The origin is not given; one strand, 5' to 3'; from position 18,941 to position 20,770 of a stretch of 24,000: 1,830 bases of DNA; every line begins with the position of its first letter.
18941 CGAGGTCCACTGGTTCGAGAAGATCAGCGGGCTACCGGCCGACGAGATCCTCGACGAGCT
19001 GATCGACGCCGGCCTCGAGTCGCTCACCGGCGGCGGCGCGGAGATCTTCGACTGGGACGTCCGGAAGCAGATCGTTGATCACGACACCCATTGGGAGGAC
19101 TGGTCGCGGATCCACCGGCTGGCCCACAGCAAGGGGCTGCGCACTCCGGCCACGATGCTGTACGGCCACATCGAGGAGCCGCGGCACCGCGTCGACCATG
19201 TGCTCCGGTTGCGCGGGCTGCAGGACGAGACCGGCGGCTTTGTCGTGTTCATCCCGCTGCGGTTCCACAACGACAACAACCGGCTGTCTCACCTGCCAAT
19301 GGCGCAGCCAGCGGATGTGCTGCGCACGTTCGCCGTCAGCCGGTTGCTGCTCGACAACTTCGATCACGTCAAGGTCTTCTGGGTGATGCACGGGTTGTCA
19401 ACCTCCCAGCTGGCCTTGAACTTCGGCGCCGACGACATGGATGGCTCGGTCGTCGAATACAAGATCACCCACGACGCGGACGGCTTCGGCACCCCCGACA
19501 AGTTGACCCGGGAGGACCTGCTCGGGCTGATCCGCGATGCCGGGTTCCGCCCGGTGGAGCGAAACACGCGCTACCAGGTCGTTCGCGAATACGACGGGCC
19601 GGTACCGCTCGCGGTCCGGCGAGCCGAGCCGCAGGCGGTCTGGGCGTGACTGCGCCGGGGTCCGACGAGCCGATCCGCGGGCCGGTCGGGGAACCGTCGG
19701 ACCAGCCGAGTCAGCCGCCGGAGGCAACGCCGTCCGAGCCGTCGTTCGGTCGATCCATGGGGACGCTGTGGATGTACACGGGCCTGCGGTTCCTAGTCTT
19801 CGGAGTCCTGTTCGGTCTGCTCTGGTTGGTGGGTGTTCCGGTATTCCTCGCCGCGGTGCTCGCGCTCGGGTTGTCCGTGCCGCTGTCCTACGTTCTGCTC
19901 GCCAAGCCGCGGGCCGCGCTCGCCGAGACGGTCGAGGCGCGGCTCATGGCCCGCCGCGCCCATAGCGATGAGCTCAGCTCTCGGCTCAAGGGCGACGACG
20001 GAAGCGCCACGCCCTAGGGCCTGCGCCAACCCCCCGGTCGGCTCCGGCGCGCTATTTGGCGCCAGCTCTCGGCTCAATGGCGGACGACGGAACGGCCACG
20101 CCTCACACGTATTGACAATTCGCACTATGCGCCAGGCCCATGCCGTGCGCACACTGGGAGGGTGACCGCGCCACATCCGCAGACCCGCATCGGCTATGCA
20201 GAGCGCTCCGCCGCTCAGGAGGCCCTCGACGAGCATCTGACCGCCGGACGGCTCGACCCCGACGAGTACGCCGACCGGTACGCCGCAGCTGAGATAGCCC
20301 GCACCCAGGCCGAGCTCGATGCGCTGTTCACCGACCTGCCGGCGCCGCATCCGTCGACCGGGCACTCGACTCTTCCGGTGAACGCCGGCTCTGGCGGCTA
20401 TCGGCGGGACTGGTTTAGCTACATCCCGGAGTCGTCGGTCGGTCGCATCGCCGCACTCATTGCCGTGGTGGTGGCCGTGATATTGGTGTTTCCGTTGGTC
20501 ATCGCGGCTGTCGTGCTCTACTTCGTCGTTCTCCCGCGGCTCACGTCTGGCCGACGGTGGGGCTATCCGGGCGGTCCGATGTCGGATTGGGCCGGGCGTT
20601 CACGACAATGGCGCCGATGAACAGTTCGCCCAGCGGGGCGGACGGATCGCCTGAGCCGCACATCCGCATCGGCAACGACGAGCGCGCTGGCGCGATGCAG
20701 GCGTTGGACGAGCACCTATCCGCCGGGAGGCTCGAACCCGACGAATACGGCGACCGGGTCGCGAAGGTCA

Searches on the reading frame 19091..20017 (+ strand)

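Call 64: search_protein_families(library=pfam, proteins=[window:19091-20017:+], max_evalue=0.00001)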
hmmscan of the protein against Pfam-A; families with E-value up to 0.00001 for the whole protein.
window:19091-20017:+ (308 aa): 1 family
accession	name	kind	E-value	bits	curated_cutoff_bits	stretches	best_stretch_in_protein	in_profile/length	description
PF14012.11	DUF4229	-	6.2e-11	42.6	27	1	227-284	1-64/68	Protein of unknown function (DUF4229)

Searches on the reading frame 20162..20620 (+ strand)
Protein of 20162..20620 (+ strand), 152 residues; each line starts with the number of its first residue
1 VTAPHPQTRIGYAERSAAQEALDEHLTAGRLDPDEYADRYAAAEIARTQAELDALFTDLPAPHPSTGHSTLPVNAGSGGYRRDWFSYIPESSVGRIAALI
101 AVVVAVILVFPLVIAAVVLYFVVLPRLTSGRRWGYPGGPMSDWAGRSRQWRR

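Call 64: search_protein_families(library=pfam, proteins=[window:20162-20620:+], max_evalue=0.00001)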
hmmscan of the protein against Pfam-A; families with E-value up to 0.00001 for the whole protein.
window:20162-20620:+ (152 aa): 1 family
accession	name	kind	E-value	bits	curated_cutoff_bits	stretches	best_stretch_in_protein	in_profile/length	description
PF08044.16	DUF1707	-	6.3e-16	58.6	27.6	1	9-60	2-53/53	DUF1707 SHOCT-like domain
